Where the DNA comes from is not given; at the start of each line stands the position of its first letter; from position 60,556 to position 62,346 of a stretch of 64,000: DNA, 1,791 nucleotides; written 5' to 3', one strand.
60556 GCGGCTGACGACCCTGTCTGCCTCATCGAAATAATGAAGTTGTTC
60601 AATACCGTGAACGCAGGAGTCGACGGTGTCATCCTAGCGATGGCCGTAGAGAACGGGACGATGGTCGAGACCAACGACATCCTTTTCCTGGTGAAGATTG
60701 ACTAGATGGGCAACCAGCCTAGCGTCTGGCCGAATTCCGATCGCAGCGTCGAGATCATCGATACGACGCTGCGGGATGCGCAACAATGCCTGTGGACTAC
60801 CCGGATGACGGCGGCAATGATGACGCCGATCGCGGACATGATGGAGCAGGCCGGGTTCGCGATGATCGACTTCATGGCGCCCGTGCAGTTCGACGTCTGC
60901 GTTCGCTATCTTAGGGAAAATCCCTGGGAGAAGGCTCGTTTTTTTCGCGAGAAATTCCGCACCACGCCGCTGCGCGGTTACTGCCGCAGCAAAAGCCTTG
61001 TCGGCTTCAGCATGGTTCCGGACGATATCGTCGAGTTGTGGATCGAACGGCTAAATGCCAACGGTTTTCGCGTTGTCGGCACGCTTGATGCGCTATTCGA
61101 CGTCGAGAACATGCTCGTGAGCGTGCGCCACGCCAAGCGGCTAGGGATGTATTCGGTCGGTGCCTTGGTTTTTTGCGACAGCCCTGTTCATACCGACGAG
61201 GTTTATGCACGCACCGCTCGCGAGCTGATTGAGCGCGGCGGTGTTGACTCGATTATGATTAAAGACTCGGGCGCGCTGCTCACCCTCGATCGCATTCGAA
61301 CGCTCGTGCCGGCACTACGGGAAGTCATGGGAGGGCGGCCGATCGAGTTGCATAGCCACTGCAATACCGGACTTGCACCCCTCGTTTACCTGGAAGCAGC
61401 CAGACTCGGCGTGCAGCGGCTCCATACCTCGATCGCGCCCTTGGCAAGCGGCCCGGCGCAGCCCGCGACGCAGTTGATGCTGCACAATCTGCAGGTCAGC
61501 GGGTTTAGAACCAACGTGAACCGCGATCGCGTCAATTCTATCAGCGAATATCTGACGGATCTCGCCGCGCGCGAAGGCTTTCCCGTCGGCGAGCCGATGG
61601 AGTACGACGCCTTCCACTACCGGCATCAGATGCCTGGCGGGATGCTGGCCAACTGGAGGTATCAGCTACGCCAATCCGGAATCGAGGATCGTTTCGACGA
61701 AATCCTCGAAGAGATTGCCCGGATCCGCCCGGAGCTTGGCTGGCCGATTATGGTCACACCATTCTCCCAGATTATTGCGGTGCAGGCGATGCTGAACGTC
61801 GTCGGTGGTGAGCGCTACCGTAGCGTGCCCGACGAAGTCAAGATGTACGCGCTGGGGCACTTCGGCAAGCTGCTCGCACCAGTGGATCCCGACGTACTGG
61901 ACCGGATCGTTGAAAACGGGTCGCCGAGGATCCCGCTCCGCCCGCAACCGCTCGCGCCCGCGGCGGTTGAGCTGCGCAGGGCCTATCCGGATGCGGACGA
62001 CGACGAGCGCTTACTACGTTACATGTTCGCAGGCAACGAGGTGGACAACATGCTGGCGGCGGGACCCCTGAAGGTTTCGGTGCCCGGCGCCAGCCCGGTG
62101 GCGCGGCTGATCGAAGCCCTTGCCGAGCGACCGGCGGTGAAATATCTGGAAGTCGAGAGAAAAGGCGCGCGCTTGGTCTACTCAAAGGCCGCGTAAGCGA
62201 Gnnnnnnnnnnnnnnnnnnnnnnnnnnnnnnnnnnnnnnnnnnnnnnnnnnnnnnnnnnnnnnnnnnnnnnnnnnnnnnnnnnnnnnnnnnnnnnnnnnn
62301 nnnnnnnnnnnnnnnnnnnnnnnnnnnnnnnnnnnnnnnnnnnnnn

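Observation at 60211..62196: PycB/OadA-like carboxyltransferase stripped of its biotinyl domain, paired with an AccB-type BCCP and carrying an RDAQQC variant of the active-site motif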

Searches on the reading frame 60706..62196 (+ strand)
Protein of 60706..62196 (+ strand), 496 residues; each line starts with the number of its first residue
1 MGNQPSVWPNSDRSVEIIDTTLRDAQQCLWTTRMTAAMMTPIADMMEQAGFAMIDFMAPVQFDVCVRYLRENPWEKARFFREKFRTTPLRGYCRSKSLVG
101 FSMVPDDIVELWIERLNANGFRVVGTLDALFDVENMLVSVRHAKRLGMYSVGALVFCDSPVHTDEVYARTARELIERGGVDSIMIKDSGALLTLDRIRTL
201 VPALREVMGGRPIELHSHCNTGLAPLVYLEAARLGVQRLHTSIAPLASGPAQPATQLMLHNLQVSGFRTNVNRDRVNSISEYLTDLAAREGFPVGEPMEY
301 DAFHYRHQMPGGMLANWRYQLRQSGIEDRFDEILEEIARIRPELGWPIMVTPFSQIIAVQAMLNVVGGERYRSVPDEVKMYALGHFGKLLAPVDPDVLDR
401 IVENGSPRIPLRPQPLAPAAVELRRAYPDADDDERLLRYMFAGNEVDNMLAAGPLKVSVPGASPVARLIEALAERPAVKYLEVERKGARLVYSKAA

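Call 3: search_protein_families(library=pfam, proteins=[window:60706-62196:+])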
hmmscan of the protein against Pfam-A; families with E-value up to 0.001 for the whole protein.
window:60706-62196:+ (496 aa): 2 families
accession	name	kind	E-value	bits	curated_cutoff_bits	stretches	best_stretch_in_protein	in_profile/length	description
PF02436.23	PYC_OADA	-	1.6e-29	103.5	27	1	305-427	2-138/201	Conserved carboxylase domain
PF00682.25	HMGL-like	-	1.1e-11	45.1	29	1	140-281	119-258/260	HMGL-like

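Call 4: search_protein_families(library=ncbifam, proteins=[window:60706-62196:+])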
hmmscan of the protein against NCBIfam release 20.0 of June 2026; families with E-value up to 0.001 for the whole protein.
window:60706-62196:+ (496 aa): 18 families
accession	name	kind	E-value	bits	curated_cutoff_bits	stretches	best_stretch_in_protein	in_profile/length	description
NF006761.0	PRK09282.1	domain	1.3e-116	390.4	402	1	13-422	2-408/591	pyruvate carboxylase subunit B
TIGR01108.1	oadA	equivalog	1.4e-101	340.7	756.5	1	17-420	1-402/582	sodium-extruding oxaloacetate decarboxylase subunit alpha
NF008985.0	PRK12331.1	equivalog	4.8e-99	332.2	718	1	14-440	3-431/465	oxaloacetate decarboxylase subunit alpha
NF010644.0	PRK14041.1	equivalog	2.2e-98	329.9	734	1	15-441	3-428/467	pyruvate carboxylase subunit B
NF010643.0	PRK14040.1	subfamily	1.2e-83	281.5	892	1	13-450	5-437/595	oxaloacetate decarboxylase subunit alpha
NF008984.0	PRK12330.1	equivalog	6.1e-79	266.1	827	1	11-413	2-404/500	methylmalonyl-CoA carboxytransferase subunit 5S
NF010645.0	PRK14042.1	equivalog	3e-70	237.7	1182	1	17-395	6-382/596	pyruvate carboxylase subunit B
NF009231.0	PRK12581.1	equivalog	6e-70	236.1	954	1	13-399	11-398/468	oxaloacetate decarboxylase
NF009554.0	PRK12999.1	equivalog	5.5e-53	180.1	965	1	10-393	529-927/1147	pyruvate carboxylase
TIGR01235.1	pyruv_carbox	equivalog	3e-45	154.2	1114.45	1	11-363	527-885/1143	pyruvate carboxylase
NF006049.0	PRK08195.1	subfamily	2.1e-13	50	229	1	140-283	125-266/344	4-hyroxy-2-oxovalerate/4-hydroxy-2-oxopentanoic acid aldolase,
TIGR03217.1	4OH_2_O_val_ald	equivalog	4.2e-13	49.2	286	1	140-282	120-260/334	4-hydroxy-2-oxovalerate aldolase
NF002085.0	PRK00915.1-2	subfamily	1.9e-07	30.2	517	1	163-284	151-272/504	2-isopropylmalate synthase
TIGR02146.1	LysS_fung_arch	equivalog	2.5e-06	27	413.55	1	161-246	134-219/344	homocitrate synthase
TIGR02660.1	nifV_homocitr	equivalog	8.8e-06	25.2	462.9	0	138-289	117-265/365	homocitrate synthase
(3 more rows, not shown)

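Call 9: find_encoding_contigs(protein=window:60706-62196:+, flank=10000, max_places=6)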
Protein window:60706-62196:+ (496 aa): 4 contigs read that carry it; 2 places shown.
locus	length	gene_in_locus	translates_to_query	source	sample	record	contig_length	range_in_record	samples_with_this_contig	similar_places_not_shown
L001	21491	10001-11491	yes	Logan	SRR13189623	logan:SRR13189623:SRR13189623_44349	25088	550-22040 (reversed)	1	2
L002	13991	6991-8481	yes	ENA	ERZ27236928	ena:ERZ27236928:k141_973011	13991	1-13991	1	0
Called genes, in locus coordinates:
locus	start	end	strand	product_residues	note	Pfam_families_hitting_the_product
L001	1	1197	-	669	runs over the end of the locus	PF02538:Hydantoinase_B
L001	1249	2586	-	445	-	PF00202:Aminotran_3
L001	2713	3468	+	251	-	PF00106:adh_short, PF08659:KR (faint), PF13561:adh_short_C2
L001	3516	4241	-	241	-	PF00392:GntR, PF07729:FCD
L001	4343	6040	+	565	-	PF02776:TPP_enzyme_N, PF00205:TPP_enzyme_M, PF02775:TPP_enzyme_C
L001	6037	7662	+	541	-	PF00732:GMC_oxred_N, PF00890:FAD_binding_2 (faint), PF07992:Pyr_redox_2 (faint), PF05199:GMC_oxred_C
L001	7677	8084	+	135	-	PF02627:CMD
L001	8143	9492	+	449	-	PF03972:MmgE_PrpD_N, PF19305:MmgE_PrpD_C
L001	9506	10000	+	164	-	PF00364:Biotin_lipoyl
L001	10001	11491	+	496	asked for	PF00682:HMGL-like (weak), PF02436:PYC_OADA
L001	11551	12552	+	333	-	PF03480:DctP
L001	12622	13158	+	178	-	PF04290:DctQ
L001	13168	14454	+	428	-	PF06808:DctM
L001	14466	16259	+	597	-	PF02776:TPP_enzyme_N, PF00205:TPP_enzyme_M, PF02775:TPP_enzyme_C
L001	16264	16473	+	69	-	-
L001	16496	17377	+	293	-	PF04909:Amidohydro_2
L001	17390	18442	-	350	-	PF01370:Epimerase, PF22917:PRISE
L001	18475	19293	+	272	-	PF00392:GntR, PF07702:UTRA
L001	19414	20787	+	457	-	PF00289:Biotin_carb_N, PF02786:CPSase_L_D2, PF07478:Dala_Dala_lig_C, PF02785:Biotin_carb_C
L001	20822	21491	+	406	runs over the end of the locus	?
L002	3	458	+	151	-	?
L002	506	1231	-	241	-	PF00392:GntR, PF07729:FCD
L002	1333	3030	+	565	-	PF02776:TPP_enzyme_N, PF00205:TPP_enzyme_M, PF02775:TPP_enzyme_C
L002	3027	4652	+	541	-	PF00732:GMC_oxred_N, PF00890:FAD_binding_2 (faint), PF07992:Pyr_redox_2 (faint), PF05199:GMC_oxred_C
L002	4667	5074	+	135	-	PF02627:CMD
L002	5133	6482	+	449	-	PF03972:MmgE_PrpD_N, PF19305:MmgE_PrpD_C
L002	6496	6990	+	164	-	PF00364:Biotin_lipoyl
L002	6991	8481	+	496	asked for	PF00682:HMGL-like (weak), PF02436:PYC_OADA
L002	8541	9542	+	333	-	PF03480:DctP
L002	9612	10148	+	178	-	PF04290:DctQ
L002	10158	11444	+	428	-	PF06808:DctM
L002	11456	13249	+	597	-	PF02776:TPP_enzyme_N, PF00205:TPP_enzyme_M, PF02775:TPP_enzyme_C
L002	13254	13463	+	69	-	-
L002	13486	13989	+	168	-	?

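Call 10: find_homologous_proteins(query=window:60706-62196:+)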
Query window:60706-62196:+ (496 aa): 2766 proteins with E <= 0.001 among 8000 candidates; the best 120 are listed.
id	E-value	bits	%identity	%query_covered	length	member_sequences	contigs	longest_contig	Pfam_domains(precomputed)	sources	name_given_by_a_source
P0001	0.0e+0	1127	100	100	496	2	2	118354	PF00682.26,PF02436.24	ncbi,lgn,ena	-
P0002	2.5e-297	1004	89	100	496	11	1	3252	PF00682.26,PF02436.24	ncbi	-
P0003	5.3e-290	980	87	98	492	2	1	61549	PF00682.26,PF02436.24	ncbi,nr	ncbi:MAG: carboxylase [Candidatus Binataceae bacterium]|nr:carboxylase [Candidatus Binataceae bacter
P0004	4.6e-288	974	85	100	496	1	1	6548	PF00682.26,PF02436.24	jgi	jgi:oxaloacetate decarboxylase alpha subunit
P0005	2.4e-280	948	85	97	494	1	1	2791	PF00682.26,PF02436.24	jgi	jgi:oxaloacetate decarboxylase alpha subunit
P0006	2.9e-279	945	84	97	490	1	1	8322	PF00682.26,PF02436.24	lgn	-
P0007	4.5e-279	944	85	97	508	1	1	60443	PF00682.26,PF02436.24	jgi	-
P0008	8.1e-279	943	83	98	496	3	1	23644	PF00682.26,PF02436.24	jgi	jgi:oxaloacetate decarboxylase (Na+ extruding) subunit alpha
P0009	2.3e-278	942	84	98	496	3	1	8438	PF00682.26,PF02436.24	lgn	-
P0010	7.5e-276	934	83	98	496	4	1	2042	PF00682.26,PF02436.24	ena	-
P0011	1.8e-275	932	84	97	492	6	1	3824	PF00682.26,PF02436.24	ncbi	-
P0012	1.3e-274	929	83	97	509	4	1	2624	PF00682.26,PF02436.24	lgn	-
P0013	1.3e-273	926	81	99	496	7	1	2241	PF00682.26,PF02436.24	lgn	-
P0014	2.3e-273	925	83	98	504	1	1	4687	PF00682.26,PF02436.24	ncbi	-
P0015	2.0e-272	922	83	98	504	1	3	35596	PF00682.26,PF02436.24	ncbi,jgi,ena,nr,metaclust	ncbi:MAG: carboxylase [Betaproteobacteria bacterium RIFCSPLOWO2_02_FULL_67_19]|nr:MAG: carboxylase [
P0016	4.5e-271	918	83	98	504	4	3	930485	PF00682.26,PF02436.24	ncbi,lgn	-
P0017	8.9e-270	914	82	98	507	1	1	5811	PF00682.26,PF02436.24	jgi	jgi:oxaloacetate decarboxylase (Na+ extruding) subunit alpha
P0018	3.8e-269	911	80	99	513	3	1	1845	PF00682.26,PF02436.24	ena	-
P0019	7.3e-269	911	81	100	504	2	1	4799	PF00682.26,PF02436.24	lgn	-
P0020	3.4e-268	908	81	98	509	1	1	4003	PF00682.26,PF02436.24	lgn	-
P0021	1.7e-267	906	80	100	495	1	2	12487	PF00682.26,PF02436.24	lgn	-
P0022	3.0e-266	902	80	98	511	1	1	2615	PF00682.26,PF02436.24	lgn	-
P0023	2.2e-265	899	81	98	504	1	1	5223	PF00682.26,PF02436.24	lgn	-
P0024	5.2e-265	898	79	98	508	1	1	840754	PF00682.26,PF02436.24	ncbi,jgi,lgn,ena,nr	ncbi:MAG: pyruvate carboxylase subunit B [Xanthobacteraceae bacterium]|jgi:oxaloacetate decarboxylas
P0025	2.5e-264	896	79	98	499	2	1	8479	PF00682.26,PF02436.24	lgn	-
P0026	5.7e-264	894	79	98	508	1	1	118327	PF00682.26,PF02436.24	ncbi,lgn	-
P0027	6.7e-264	894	80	97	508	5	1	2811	PF00682.26,PF02436.24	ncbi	-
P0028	9.2e-264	894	79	99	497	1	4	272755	PF00682.26,PF02436.24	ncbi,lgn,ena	-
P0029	1.1e-263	893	80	97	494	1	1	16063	PF00682.26,PF02436.24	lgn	-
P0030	2.9e-263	892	78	98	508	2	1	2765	PF00682.26,PF02436.24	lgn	-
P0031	1.9e-262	889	78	98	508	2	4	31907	PF00682.26,PF02436.24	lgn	-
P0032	2.3e-262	889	80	98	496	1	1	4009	PF00682.26,PF02436.24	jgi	jgi:oxaloacetate decarboxylase alpha subunit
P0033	8.5e-262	887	78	98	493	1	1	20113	PF00682.26,PF02436.24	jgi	jgi:oxaloacetate decarboxylase alpha subunit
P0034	9.6e-262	887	80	98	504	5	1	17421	PF00682.26,PF02436.24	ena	-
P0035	9.7e-262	887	78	99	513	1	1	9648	PF00682.26,PF02436.24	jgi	jgi:oxaloacetate decarboxylase (Na+ extruding) subunit alpha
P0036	1.9e-261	886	78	98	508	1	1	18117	PF00682.26,PF02436.24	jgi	jgi:oxaloacetate decarboxylase alpha subunit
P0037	2.0e-260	883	77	98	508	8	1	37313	PF00682.26,PF02436.24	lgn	-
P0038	1.2e-259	880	79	96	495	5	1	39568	PF00682.26,PF02436.24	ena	-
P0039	5.5e-259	878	76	100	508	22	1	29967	PF00682.26,PF02436.24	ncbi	-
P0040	7.2e-259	878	78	98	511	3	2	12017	PF00682.26,PF02436.24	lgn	-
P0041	1.6e-258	876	78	98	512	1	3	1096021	PF00682.26,PF02436.24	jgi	jgi:oxaloacetate decarboxylase alpha subunit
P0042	7.9e-257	871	78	98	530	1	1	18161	PF00682.26,PF02436.24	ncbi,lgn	-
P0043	2.0e-254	863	77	97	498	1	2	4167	PF00682.26,PF02436.24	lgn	-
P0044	1.6e-251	853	76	98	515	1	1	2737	PF00682.26,PF02436.24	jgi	jgi:oxaloacetate decarboxylase alpha subunit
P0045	2.2e-249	846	75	99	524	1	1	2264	PF00682.26,PF02436.24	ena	-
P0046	8.5e-249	844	76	98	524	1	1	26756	PF00682.26,PF02436.24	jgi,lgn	-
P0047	3.5e-247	839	75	97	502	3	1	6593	PF00682.26,PF02436.24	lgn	-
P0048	8.5e-247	838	74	97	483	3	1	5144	PF00682.26,PF02436.24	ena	-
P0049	9.1e-247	838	74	98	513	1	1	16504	PF00682.26,PF02436.24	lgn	-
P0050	6.2e-246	835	75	98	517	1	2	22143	PF00682.26,PF02436.24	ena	-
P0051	7.6e-246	835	76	97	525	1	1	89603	PF00682.26,PF02436.24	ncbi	ncbi:MAG: carboxylase [Caldimonas sp.]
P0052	7.9e-246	835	75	98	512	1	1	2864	PF00682.26,PF02436.24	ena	-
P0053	3.5e-244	829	74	98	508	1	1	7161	PF00682.26,PF02436.24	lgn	-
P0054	6.4e-244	828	74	98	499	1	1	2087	PF00682.26,PF02436.24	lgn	-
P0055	1.6e-243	827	73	98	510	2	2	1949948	PF00682.26,PF02436.24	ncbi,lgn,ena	-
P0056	2.2e-243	826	74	97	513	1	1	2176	PF00682.26,PF02436.24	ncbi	-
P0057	2.3e-243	826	74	97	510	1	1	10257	PF00682.26,PF02436.24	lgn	-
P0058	2.5e-243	826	74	98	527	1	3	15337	PF00682.26,PF02436.24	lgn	-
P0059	2.7e-243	826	73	97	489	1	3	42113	PF00682.26,PF02436.24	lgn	-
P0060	1.2e-242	824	74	98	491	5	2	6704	PF00682.26,PF02436.24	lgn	-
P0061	4.4e-242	822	75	97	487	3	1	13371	PF00682.26,PF02436.24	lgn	-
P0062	2.7e-241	820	73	98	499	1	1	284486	PF00682.26,PF02436.24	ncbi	-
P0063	3.7e-241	819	74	97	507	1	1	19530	PF00682.26,PF02436.24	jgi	jgi:oxaloacetate decarboxylase (Na+ extruding) subunit alpha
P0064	2.0e-240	817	73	98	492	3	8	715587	PF00682.26,PF02436.24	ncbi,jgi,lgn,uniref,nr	ncbi:MAG TPA: carboxylase [Polaromonas sp.]|jgi:oxaloacetate decarboxylase alpha subunit|uniref:carb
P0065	2.4e-240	816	73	98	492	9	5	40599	PF00682.26,PF02436.24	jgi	jgi:oxaloacetate decarboxylase alpha subunit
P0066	3.1e-240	816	73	98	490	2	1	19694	PF00682.26,PF02436.24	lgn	-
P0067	2.2e-239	813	73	97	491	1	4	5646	PF00682.26,PF02436.24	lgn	-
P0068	3.0e-239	813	73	97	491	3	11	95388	PF00682.26,PF02436.24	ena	-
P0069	3.7e-238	809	73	97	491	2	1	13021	PF00682.26,PF02436.24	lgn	-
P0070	4.8e-238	809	72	98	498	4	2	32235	PF00682.26,PF02436.24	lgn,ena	-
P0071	2.0e-237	807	72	98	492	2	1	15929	PF00682.26,PF02436.24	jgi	jgi:oxaloacetate decarboxylase alpha subunit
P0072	2.1e-237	807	73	98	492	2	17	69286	PF00682.26,PF02436.24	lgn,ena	-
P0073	9.0e-237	805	77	93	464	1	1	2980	PF00682.26,PF02436.24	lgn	-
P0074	1.1e-236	804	72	98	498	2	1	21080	PF00682.26,PF02436.24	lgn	-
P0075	1.2e-236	804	73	97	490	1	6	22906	PF00682.26,PF02436.24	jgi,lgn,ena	-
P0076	2.5e-236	803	71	97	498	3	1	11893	PF00682.26,PF02436.24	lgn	-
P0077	5.9e-236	802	72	98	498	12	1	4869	PF00682.26,PF02436.24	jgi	-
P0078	3.2e-235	800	72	97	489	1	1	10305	PF00682.26,PF02436.24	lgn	-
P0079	8.7e-235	798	72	97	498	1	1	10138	PF00682.26,PF02436.24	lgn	-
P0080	2.4e-234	797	72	98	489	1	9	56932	PF00682.26,PF02436.24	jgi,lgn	jgi:oxaloacetate decarboxylase (Na+ extruding) subunit alpha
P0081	2.5e-234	797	70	98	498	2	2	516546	PF00682.26,PF02436.24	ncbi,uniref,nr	ncbi:hypothetical protein KAJ83_05845 [Marivibrio halodurans]|uniref:Pyruvate carboxyltransferase do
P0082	3.8e-234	796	72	98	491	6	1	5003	PF00682.26,PF02436.24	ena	-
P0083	6.2e-234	795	71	98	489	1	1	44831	PF00682.26,PF02436.24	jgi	jgi:oxaloacetate decarboxylase (Na+ extruding) subunit alpha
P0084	9.2e-234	795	71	97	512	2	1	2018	PF00682.26,PF02436.24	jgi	jgi:oxaloacetate decarboxylase alpha subunit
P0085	9.3e-234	795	69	100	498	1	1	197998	PF00682.26,PF02436.24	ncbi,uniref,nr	ncbi:hypothetical protein [Arvimicrobium flavum]|uniref:hypothetical protein n=1 Tax=Arvimicrobium f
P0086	2.0e-233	794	76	93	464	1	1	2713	PF02436.24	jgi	jgi:oxaloacetate decarboxylase alpha subunit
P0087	2.4e-233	793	72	97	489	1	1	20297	PF00682.26,PF02436.24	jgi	jgi:oxaloacetate decarboxylase (Na+ extruding) subunit alpha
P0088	2.4e-233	793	71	97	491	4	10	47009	PF00682.26,PF02436.24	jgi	jgi:oxaloacetate decarboxylase (Na+ extruding) subunit alpha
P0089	3.4e-233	793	70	98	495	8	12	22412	PF00682.26,PF02436.24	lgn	-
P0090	6.4e-232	789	71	97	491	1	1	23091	PF00682.26,PF02436.24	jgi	jgi:oxaloacetate decarboxylase (Na+ extruding) subunit alpha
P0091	8.8e-232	788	70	99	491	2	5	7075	PF00682.26,PF02436.24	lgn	-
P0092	1.1e-231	788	71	98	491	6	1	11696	PF00682.26,PF02436.24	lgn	-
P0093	2.5e-231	787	71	98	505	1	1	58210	PF00682.26,PF02436.24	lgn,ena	-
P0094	5.1e-231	786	68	98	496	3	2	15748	PF00682.26,PF02436.24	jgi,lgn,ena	jgi:oxaloacetate decarboxylase alpha subunit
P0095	5.3e-231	786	74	93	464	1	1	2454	PF00682.26,PF02436.24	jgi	jgi:oxaloacetate decarboxylase alpha subunit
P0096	7.7e-231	785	74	93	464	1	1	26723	PF00682.26,PF02436.24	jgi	-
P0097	1.4e-230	784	70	98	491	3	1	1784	PF00682.26,PF02436.24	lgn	-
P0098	1.6e-230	784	71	98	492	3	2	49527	PF00682.26,PF02436.24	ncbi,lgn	-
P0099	3.0e-230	783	70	98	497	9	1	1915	PF00682.26,PF02436.24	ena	-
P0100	2.7e-229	780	70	99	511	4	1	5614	PF00682.26,PF02436.24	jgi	-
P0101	3.6e-229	780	70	97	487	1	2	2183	PF00682.26,PF02436.24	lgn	-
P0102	9.9e-229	778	69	98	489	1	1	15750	PF00682.26,PF02436.24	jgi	jgi:oxaloacetate decarboxylase (Na+ extruding) subunit alpha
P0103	1.6e-227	774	69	97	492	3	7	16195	PF00682.26,PF02436.24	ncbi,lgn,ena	-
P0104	1.8e-227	774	69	98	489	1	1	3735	PF00682.26,PF02436.24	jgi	-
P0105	2.3e-227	774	69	98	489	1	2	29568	PF00682.26,PF02436.24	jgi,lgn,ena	jgi:oxaloacetate decarboxylase alpha subunit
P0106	7.0e-227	772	69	97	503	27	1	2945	PF00682.26,PF02436.24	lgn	-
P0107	2.0e-226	771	69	97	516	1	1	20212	PF00682.26,PF02436.24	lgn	-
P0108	2.2e-225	767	67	100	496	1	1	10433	PF00682.26,PF02436.24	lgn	-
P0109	2.9e-224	763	68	97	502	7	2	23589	PF00682.26,PF02436.24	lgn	-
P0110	6.0e-224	762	69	98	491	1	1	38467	PF00682.26,PF02436.24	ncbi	-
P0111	9.9e-224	762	68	97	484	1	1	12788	PF00682.26,PF02436.24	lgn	-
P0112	1.1e-222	758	68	98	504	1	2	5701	PF00682.26,PF02436.24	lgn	-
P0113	2.7e-222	757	67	98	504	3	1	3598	PF00682.26,PF02436.24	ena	-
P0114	6.0e-222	756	68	98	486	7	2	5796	PF00682.26,PF02436.24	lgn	-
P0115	4.6e-220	750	67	98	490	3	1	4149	PF00682.26,PF02436.24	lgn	-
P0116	2.3e-219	747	73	90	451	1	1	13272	PF00682.26,PF02436.24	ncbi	-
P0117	5.3e-217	739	72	91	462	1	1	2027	PF00682.26,PF02436.24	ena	-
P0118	5.1e-214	730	71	90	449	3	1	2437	PF00682.26,PF02436.24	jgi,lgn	jgi:oxaloacetate decarboxylase alpha subunit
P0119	7.3e-214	729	72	90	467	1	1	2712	PF00682.26,PF02436.24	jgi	jgi:oxaloacetate decarboxylase alpha subunit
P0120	1.1e-213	729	71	90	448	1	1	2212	PF00682.26,PF02436.24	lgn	-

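Call 14: search_protein_families(library=pfam, proteins=[L001:20822-21490:+, L001:16264-16473:+, L001:19414-20787:+, L001:16496-17377:+, L001:14466-16259:+], max_evalue=0.01)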
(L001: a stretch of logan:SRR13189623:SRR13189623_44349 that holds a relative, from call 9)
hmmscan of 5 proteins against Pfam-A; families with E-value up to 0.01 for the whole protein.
L001:20822-21490:+ (223 aa): 1 family
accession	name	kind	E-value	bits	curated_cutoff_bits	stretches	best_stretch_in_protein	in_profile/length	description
PF01039.27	Carboxyl_trans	-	1.1e-27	97.3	22.3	1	30-222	3-198/493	Carboxyl transferase domain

L001:16264-16473:+ (69 aa): 0 families

L001:19414-20787:+ (457 aa): 7 families
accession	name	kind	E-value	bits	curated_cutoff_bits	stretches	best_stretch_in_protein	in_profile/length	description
PF02786.22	CPSase_L_D2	-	2e-73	246.9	19.8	1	117-324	1-209/211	Carbamoyl-phosphate synthase L chain, ATP binding domain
PF00289.28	Biotin_carb_N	-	2.4e-42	144.3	25.5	1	4-112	2-110/110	Biotin carboxylase, N-terminal domain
PF02785.25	Biotin_carb_C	-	2.4e-41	140.6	32.4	1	338-444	1-107/108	Biotin carboxylase C-terminal domain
PF07478.18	Dala_Dala_lig_C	-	2.8e-09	37.2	24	1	142-293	24-174/204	D-ala D-ala ligase C-terminus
PF02222.28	ATP-grasp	-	0.00014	22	27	1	140-209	16-80/179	ATP-grasp domain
PF01071.24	GARS_A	-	0.00019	21.8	27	1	116-226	1-109/194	Phosphoribosylglycinamide synthetase, ATP-grasp (A) domain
PF02655.19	ATP-grasp_3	-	0.0012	19.4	23.2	1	142-296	18-158/160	ATP-grasp domain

L001:16496-17377:+ (293 aa): 1 family
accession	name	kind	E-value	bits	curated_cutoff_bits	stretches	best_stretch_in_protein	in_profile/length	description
PF04909.20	Amidohydro_2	-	7.8e-31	108.3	26.4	1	81-290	64-288/289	Amidohydrolase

L001:14466-16259:+ (597 aa): 3 families
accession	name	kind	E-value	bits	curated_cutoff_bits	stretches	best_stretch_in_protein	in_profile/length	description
PF02775.26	TPP_enzyme_C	-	3.9e-40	137.6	21.9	1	410-564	1-151/151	Thiamine pyrophosphate enzyme, C-terminal TPP binding domain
PF00205.28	TPP_enzyme_M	-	1.1e-39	135.7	30.4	1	206-345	1-137/137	Thiamine pyrophosphate enzyme, central domain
PF02776.23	TPP_enzyme_N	-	3.6e-27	94.9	26.8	1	12-123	2-112/119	Thiamine pyrophosphate enzyme, N-terminal TPP binding domain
